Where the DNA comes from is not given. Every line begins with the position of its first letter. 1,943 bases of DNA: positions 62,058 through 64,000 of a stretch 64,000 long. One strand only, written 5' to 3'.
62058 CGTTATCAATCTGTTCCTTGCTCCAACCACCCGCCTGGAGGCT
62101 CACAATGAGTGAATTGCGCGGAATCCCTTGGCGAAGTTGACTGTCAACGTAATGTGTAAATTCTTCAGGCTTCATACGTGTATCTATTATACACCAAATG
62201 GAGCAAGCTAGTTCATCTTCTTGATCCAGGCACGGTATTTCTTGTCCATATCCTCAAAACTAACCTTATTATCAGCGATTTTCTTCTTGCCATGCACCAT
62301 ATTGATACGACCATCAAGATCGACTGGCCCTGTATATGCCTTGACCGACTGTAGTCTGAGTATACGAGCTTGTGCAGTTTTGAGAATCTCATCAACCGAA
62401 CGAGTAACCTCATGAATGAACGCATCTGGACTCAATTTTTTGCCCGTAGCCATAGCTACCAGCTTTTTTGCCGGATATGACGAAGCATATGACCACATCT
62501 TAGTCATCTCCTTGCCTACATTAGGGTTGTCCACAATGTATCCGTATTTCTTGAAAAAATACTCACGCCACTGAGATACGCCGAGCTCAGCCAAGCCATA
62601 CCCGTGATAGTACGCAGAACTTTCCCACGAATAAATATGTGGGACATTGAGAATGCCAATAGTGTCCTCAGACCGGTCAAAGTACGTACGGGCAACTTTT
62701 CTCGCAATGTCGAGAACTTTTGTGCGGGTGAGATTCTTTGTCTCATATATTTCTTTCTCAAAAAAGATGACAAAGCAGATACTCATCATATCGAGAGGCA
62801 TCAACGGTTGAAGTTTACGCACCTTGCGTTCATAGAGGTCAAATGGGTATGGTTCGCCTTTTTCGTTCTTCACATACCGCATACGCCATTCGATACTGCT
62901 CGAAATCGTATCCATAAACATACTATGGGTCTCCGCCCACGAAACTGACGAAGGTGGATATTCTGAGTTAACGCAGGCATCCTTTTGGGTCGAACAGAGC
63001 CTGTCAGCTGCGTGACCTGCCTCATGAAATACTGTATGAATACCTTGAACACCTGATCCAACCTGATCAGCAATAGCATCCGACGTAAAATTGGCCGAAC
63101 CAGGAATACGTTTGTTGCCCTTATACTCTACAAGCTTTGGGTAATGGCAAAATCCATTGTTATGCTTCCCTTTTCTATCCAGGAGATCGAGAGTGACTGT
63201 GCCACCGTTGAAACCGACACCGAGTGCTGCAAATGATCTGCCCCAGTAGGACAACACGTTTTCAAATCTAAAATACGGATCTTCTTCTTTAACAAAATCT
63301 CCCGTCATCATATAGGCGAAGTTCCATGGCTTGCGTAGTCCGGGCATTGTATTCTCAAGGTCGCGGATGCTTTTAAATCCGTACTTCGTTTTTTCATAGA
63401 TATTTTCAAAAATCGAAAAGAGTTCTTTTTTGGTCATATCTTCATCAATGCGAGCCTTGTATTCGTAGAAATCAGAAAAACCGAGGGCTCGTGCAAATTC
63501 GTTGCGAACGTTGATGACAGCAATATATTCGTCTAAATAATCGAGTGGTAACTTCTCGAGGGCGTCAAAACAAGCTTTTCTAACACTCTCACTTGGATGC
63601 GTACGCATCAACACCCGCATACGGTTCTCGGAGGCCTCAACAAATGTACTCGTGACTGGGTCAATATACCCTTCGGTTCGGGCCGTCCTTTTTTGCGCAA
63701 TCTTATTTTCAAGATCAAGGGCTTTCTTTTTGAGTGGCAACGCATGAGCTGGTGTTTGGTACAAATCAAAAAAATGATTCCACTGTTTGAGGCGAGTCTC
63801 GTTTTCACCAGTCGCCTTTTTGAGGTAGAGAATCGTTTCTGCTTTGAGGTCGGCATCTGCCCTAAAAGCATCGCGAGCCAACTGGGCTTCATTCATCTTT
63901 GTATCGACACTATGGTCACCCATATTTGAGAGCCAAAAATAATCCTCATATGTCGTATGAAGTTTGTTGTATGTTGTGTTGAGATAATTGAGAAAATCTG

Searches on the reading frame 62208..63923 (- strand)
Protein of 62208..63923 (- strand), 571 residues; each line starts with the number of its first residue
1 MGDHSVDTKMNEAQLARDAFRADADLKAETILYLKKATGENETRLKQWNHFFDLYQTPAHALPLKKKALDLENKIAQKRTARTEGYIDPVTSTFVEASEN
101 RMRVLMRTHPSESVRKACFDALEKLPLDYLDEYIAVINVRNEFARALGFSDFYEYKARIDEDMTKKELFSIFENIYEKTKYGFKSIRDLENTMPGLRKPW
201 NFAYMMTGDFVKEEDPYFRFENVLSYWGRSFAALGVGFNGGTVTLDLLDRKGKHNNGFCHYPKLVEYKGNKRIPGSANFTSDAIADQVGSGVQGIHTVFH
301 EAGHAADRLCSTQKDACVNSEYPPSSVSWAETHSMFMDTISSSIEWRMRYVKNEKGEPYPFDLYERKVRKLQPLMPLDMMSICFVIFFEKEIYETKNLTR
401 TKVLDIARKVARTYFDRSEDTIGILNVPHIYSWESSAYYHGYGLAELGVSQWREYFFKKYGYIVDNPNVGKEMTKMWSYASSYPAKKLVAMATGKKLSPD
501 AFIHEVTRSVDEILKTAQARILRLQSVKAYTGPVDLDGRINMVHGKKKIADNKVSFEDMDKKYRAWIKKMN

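Call 71: find_encoding_contigs(protein=window:62208-63923:-, flank=10000, max_places=1)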
Protein window:62208-63923:- (571 aa): no gene with exactly this product is on record in the collection.
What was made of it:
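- Tried and rejected: (9) Extending the genome to the right: the look-up failed (call 71).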
